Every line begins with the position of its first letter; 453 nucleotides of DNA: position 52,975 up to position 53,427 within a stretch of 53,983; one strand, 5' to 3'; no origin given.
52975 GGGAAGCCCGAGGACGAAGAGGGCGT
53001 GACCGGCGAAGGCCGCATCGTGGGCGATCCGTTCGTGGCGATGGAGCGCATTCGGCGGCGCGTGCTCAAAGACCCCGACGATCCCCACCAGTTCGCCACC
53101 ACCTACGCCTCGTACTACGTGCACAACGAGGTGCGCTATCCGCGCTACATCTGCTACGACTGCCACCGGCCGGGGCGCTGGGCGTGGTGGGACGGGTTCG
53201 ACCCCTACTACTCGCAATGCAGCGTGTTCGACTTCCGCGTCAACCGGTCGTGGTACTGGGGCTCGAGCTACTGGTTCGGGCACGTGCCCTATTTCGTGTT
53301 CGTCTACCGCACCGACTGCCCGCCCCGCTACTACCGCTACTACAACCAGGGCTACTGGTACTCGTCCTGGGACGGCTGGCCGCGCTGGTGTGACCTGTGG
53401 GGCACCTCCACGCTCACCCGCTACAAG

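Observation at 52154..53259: Shared Cys-rich module with a CXXCH motif (Y-x-C-Y-D-C-H ... F-D-P-Y-Y-x2-C ... F-R ... S-W) in two adjacent exported proteins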

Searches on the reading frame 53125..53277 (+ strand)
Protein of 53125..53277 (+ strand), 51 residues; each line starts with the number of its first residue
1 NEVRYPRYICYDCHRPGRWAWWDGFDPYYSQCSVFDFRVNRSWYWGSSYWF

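Call 22: find_homologous_proteins(query=A4, max_evalue=10)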
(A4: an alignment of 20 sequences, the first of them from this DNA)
Query A4 (20 sequences) (51 aa, profile of the alignment): 5 proteins with E <= 10 among 7 candidates.
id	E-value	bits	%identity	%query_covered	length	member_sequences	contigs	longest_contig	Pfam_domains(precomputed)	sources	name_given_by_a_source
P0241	8.3e-11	60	80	59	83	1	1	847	-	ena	-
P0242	1.9e-5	43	45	57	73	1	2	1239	-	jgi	jgi:hypothetical protein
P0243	1.7e-4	40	86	43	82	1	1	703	-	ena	-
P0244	2.5e-4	39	76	49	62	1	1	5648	-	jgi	jgi:hypothetical protein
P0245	1.1e-2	34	46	51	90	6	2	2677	-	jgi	jgi:hypothetical protein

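Call 37: find_related_loci(query=A4, collection=genome_contigs, flank=6000)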
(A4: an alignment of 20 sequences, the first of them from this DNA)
Query A4 (51 aa) in genome_contigs; peptide patterns used: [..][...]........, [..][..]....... (x = any residue, [..] = any of these).
136 stretches matched a pattern; 90 encode a relative of the query (tblastn E <= 1e-3); the best 80 are kept; 80 distinct loci.
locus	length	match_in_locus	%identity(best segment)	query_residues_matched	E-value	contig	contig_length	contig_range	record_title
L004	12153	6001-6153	84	1-51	8e-28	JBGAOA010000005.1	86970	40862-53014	MAG: Candidatus Eisenbacteria bacterium isolate MAG_AAO_H10.72 AAOH10-72_opera_contig_1329, whole genome shotgun sequenc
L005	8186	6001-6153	84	1-51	2e-27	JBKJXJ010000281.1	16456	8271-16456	MAG: Candidatus Eisenbacteria bacterium isolate swi_bin.170 k127_556878, whole genome shotgun sequence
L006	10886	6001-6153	82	1-51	8e-27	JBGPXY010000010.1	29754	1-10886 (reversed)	MAG: Candidatus Eisenbacteria bacterium isolate OBJ1_062018_090_26 k141_3401100_length_29754_cov_14.0000, whole genome s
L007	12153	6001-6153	80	1-51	6e-27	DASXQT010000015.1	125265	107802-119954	MAG TPA_asm: Candidatus Eisenbacteria bacterium isolate SMAG_U4620 k141_180999, whole genome shotgun sequence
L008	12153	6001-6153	80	1-51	1e-26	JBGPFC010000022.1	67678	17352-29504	MAG: Candidatus Eisenbacteria bacterium isolate OBJ_0618_7090110_76 k141_2779562_length_67678_cov_23.4313, whole genome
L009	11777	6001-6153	80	1-51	6e-26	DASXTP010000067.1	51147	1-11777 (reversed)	MAG TPA_asm: Candidatus Eisenbacteria bacterium isolate SMAG_U4695 k141_2321263, whole genome shotgun sequence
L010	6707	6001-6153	76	1-51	1e-25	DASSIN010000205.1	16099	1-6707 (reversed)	MAG TPA_asm: Candidatus Eisenbacteria bacterium isolate SMAG_U1088 k141_237519, whole genome shotgun sequence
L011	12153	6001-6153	76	1-51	2e-25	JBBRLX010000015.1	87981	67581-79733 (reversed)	MAG: Candidatus Eisenbacteria bacterium isolate La1_maxbin2.300 LA1C_X2.300_k141_3064833L_87981_cov_46.4588, whole genom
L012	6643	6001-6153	78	1-51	4e-25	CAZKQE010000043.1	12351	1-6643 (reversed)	MAG TPA_asm: uncultured bacterium isolate SRP287453_co1_29 genome assembly, contig: NODE_9659_length_12351_cov_8.181360,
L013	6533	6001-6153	76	1-51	4e-25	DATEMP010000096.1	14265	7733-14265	MAG TPA_asm: Candidatus Eisenbacteria bacterium isolate SMAG_U8945 k141_1465802, whole genome shotgun sequence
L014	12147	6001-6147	78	3-51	6e-25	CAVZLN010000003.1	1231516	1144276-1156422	MAG: Candidatus Eisenbacteria bacterium isolate MFD05942.bin.1.102 genome assembly, contig: contig_28175, whole genome s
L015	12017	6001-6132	89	3-46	8e-25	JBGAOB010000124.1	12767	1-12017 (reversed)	MAG: Candidatus Eisenbacteria bacterium isolate MAG_AAO_H10.41 AAOH10-41_opera_contig_13548, whole genome shotgun sequen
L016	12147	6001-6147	78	3-51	1e-24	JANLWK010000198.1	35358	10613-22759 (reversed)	MAG: Candidatus Eisenbacteria bacterium isolate OTE_20_metabat_388 OTE_20_k141_3151548, whole genome shotgun sequence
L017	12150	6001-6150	78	1-50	1e-24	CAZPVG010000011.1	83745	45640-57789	MAG TPA_asm: uncultured bacterium isolate SRP214966_co3_380 genome assembly, contig: NODE_119_length_83745_cov_10.522165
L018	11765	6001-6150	78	1-50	1e-24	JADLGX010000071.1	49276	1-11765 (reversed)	MAG: Candidatus Eisenbacteria bacterium isolate SJ457 c_000000093695, whole genome shotgun sequence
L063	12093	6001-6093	51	3-39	2e-7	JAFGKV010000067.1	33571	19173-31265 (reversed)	MAG: Candidatus Fermentibacteria bacterium isolate Zod_Metabat.355 k87_1826195, whole genome shotgun sequence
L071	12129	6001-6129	44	5-50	3e-6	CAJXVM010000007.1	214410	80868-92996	MAG TPA_asm: uncultured Ignavibacteria bacterium isolate SRR6201696_bin.5_MetaBAT_v2.12.1_MAG genome assembly, contig: N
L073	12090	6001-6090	57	5-39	7e-6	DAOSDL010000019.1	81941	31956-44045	MAG TPA_asm: Bacteroidota bacterium isolate AMR_MDS_1832 NODE_211_length_81941_cov_10.395440, whole genome shotgun seque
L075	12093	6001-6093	51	3-39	1e-5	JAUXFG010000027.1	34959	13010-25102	MAG: Candidatus Fermentibacteria bacterium isolate CSMAG_2897 CSMAG_2897_k117_6859478_length_34959_cov_11.9968, whole ge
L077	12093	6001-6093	46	5-39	4e-5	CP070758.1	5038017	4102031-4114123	MAG: Gemmatimonadota bacterium isolate bin29 chromosome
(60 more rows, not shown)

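Call 48: search_solved_structures(query=A4, max_evalue=10, show_alignments=3)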
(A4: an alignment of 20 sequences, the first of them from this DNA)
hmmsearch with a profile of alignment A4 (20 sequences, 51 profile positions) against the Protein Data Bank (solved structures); distinct sequences matched with E-value up to 10: 9.
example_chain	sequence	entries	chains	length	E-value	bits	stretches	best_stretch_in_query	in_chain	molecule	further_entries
9ioa_A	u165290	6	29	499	0.023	18.2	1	14-31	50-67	RNA-dependent DNA polymerase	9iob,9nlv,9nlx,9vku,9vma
9m0u_A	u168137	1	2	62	0.066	16.8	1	6-47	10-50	Zinc finger MYND domain-containing protein 11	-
8xu6_A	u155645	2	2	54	0.12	15.9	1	8-47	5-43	Zinc finger MYND domain-containing protein 11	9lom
7zw1_A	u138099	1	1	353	0.71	13.5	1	9-36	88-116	Peripherin-2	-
1ogy_B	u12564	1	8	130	1.1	12.8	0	5-19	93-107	DIHEME CYTOCHROME C NAPB MOLECULE: NITRATE REDUCTASE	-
8on7_A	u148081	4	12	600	2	12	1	11-35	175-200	FMRFamide-gated sodium channel 1 (FaNaC1) | FMRFamide-gated sodium channel 1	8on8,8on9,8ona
2a3m_A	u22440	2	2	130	2.3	11.9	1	4-16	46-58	COG3005: Nitrate/TMAO reductases, membrane-bound tetraheme cytochrome c subunit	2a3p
2ozy_A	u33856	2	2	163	2.6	11.7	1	2-18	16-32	Cytochrome c-type protein nrfB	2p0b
2j7a_C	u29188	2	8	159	2.6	11.7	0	6-16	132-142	CYTOCHROME C QUINOL DEHYDROGENASE NRFH | NAPC/NIRT CYTOCHROME C FAMILY PROTEIN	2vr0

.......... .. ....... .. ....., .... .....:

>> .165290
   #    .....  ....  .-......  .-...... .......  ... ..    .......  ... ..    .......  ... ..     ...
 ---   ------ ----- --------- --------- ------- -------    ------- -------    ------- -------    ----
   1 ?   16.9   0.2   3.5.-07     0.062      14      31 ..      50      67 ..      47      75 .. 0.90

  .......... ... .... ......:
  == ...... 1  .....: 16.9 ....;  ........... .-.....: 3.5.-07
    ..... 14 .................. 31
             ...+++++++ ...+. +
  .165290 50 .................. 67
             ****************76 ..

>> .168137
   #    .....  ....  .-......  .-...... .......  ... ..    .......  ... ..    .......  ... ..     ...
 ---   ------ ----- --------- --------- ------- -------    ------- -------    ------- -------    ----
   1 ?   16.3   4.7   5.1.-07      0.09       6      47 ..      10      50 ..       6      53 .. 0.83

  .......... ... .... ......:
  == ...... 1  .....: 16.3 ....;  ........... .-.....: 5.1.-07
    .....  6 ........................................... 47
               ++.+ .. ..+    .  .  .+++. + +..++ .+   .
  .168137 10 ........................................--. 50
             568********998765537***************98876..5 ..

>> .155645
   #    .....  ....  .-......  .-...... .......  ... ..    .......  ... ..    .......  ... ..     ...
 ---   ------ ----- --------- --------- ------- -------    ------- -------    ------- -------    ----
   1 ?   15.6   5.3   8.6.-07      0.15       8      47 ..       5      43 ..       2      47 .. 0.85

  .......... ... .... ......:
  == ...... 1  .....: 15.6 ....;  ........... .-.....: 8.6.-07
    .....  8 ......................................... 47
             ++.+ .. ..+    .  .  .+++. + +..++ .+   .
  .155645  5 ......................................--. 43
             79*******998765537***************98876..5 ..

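Call 69: search_protein_families(library=pfam, proteins=[L077:6738-8048:+, L077:8068-8718:+, L071:6993-7682:+, L071:7710-11585:+, L073:7951-11796:+, L063:6645-8432:+, L063:3007-4401:+, L077:9505-12093:+], max_evalue=0.001)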
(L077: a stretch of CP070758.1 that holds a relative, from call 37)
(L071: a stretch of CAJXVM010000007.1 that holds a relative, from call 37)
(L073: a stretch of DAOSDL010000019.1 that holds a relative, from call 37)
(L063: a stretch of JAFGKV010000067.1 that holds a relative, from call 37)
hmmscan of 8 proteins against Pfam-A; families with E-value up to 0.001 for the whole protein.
L077:6738-8048:+ (437 aa): 1 family
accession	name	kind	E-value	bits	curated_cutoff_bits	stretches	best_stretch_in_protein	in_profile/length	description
PF03349.22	Toluene_X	-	2.8e-16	59.4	29.7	1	70-417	24-387/421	Outer membrane protein transport protein (OMPP1/FadL/TodX)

L077:8068-8718:+ (217 aa): 0 families

L071:6993-7682:+ (230 aa): 1 family
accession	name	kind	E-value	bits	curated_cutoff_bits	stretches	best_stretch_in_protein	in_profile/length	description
PF16022.11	DUF4783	-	5.9e-16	58.8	24.1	1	127-228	5-101/102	Domain of unknown function (DUF4783)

L071:7710-11585:+ (1292 aa): 5 families
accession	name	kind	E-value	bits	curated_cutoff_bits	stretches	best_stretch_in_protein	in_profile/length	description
PF02518.31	HATPase_c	-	1.4e-27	96.7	26.4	1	1188-1290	2-108/111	Histidine kinase-, DNA gyrase B-, and HSP90-like ATPase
PF00672.30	HAMP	-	1e-14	55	25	1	1013-1064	2-53/53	HAMP domain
PF00512.31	HisKA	-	8.2e-09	35.8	26.9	1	1078-1145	2-63/66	His Kinase A (phospho-acceptor) domain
PF13581.12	HATPase_c_2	-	6.5e-08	33.1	27.4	1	1195-1288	39-126/127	Histidine kinase-like ATPase domain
PF14501.12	HATPase_c_5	-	5.7e-07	29.8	22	1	1190-1278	4-91/102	GHKL domain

L073:7951-11796:+ (1282 aa): 5 families
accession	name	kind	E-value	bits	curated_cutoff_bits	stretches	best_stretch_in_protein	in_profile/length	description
PF02518.31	HATPase_c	-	2.8e-26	92.6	26.4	1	1172-1276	1-109/111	Histidine kinase-, DNA gyrase B-, and HSP90-like ATPase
PF00672.30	HAMP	-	9.4e-13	48.7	25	1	997-1049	1-53/53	HAMP domain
PF00512.31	HisKA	-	1.9e-08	34.7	26.9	1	1063-1130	2-63/66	His Kinase A (phospho-acceptor) domain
PF13581.12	HATPase_c_2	-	1.8e-05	25.2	27.4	1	1180-1272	39-125/127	Histidine kinase-like ATPase domain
PF14501.12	HATPase_c_5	-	0.0004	20.7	22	1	1176-1265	5-93/102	GHKL domain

L063:6645-8432:+ (596 aa): 13 families
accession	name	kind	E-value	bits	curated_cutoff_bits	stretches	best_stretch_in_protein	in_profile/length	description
PF00884.28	Sulfatase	-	1.8e-30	106.7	25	1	25-288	1-301/301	Sulfatase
PF07719.23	TPR_2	-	2.1e-15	55.9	27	0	413-441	6-34/34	Tetratricopeptide repeat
PF01663.27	Phosphodiest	-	1.3e-12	48.5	23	1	28-178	2-144/342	Type I phosphodiesterase / nucleotide pyrophosphatase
PF13424.12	TPR_12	-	2.9e-12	47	30.1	1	512-575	5-75/77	Tetratricopeptide repeat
PF14559.12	TPR_19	-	7.8e-12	45.8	25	1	418-482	1-64/68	Tetratricopeptide repeat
PF13428.12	TPR_14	-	1.2e-09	38.3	23.5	0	513-551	4-42/44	Tetratricopeptide repeat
PF13432.12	TPR_16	-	3.4e-09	37.4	32.7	0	413-469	2-58/65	Tetratricopeptide repeat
PF00515.34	TPR_1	-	1.5e-08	34.5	27.8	0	516-543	7-34/34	Tetratricopeptide repeat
PF13176.12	TPR_7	-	3.1e-08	33.5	27.9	0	512-543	1-32/36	Tetratricopeptide repeat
PF13174.12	TPR_6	-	2.4e-07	31.4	26.3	0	516-541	6-31/33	Tetratricopeptide repeat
PF13414.12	TPR_11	-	8.8e-06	25.8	26.8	0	521-553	5-37/42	TPR repeat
PF13431.12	TPR_17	-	2.1e-05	24.9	24.4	0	465-496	2-33/34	Tetratricopeptide repeat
PF13371.12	TPR_9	-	0.00022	21.6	35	0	520-585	5-69/73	Tetratricopeptide repeat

L063:3007-4401:+ (465 aa): 8 families
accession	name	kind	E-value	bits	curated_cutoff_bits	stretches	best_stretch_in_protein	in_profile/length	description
PF00158.32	Sigma54_activat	-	4.7e-70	235.1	20.2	1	154-319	2-167/168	Sigma-54 interaction domain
PF00072.30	Response_reg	-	6e-33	113.8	30.2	1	18-127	1-110/111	Response regulator receiver domain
PF25601.1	AAA_lid_14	-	3.6e-25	88.1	27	1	325-405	1-81/87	AAA+ ATPase lid domain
PF14532.12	Sigma54_activ_2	-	4.3e-21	76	25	1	154-324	1-138/138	Sigma-54 interaction domain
PF02954.25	HTH_8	-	9.1e-09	35.4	22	1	422-458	5-41/42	Bacterial regulatory protein, Fis family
PF07728.20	AAA_5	-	6.6e-07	29.9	22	1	178-297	3-125/139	AAA domain (dynein-related subfamily)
PF01078.27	Mg_chelatase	-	1.1e-06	28.7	20.3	1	232-295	93-158/207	Magnesium chelatase, subunit ChlI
PF00004.35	AAA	-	5e-05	24.2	21.2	1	178-308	2-125/131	ATPase family associated with various cellular activities (AAA)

L077:9505-12093:+ (863 aa): 0 families
